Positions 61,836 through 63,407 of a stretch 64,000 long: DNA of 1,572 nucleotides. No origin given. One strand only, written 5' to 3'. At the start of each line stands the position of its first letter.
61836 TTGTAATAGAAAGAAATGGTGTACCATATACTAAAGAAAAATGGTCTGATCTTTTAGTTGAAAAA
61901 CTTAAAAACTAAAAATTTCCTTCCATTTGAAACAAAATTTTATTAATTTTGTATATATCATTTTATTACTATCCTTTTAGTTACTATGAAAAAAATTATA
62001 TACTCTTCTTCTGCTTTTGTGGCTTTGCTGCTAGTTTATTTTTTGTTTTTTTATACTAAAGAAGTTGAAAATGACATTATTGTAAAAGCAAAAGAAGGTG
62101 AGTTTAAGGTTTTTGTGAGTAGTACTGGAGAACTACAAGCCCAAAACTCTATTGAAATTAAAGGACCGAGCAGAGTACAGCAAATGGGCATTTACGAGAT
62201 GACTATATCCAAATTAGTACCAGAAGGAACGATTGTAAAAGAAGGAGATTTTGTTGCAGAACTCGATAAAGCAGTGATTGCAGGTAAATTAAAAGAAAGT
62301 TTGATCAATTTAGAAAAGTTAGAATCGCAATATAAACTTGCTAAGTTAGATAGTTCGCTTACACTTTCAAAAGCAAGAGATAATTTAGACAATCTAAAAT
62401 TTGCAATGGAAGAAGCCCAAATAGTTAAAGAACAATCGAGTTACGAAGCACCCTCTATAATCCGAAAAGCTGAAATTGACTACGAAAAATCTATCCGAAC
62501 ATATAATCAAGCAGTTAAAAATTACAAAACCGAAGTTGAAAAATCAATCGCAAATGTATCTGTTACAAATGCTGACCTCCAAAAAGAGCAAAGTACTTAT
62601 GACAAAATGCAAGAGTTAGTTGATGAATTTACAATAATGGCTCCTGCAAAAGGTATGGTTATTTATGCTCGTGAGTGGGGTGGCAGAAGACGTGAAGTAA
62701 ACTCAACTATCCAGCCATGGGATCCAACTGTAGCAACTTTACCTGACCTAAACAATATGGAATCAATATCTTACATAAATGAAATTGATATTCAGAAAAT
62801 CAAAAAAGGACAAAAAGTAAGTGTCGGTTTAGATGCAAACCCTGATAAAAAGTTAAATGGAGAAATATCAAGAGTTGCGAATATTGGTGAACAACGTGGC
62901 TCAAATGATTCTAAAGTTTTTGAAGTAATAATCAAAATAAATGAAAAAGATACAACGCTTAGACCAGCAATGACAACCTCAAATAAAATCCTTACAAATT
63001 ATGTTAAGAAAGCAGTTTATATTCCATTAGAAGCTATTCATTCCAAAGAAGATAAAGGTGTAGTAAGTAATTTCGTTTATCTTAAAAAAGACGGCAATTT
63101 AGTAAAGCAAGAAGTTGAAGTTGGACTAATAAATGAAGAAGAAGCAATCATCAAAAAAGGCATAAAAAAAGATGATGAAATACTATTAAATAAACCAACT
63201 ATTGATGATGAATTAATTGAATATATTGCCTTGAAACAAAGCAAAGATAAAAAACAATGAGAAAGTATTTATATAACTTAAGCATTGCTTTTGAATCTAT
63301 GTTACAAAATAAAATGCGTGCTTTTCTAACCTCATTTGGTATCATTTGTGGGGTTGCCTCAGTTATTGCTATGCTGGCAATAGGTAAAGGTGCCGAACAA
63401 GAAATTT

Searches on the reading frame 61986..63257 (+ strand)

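Call 73: search_protein_families(library=pfam, proteins=[window:61986-63257:+], max_evalue=0.00001)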
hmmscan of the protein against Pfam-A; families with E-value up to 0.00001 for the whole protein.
window:61986-63257:+ (424 aa): 2 families
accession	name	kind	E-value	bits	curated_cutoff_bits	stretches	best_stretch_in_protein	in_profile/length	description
PF13437.12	HlyD_3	-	1.4e-08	35.9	22.2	1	216-327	1-105/106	HlyD family secretion protein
PF16576.10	HlyD_D23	-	1.6e-07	31.2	30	1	164-330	61-213/214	Barrel-sandwich domain of CusB or HlyD membrane-fusion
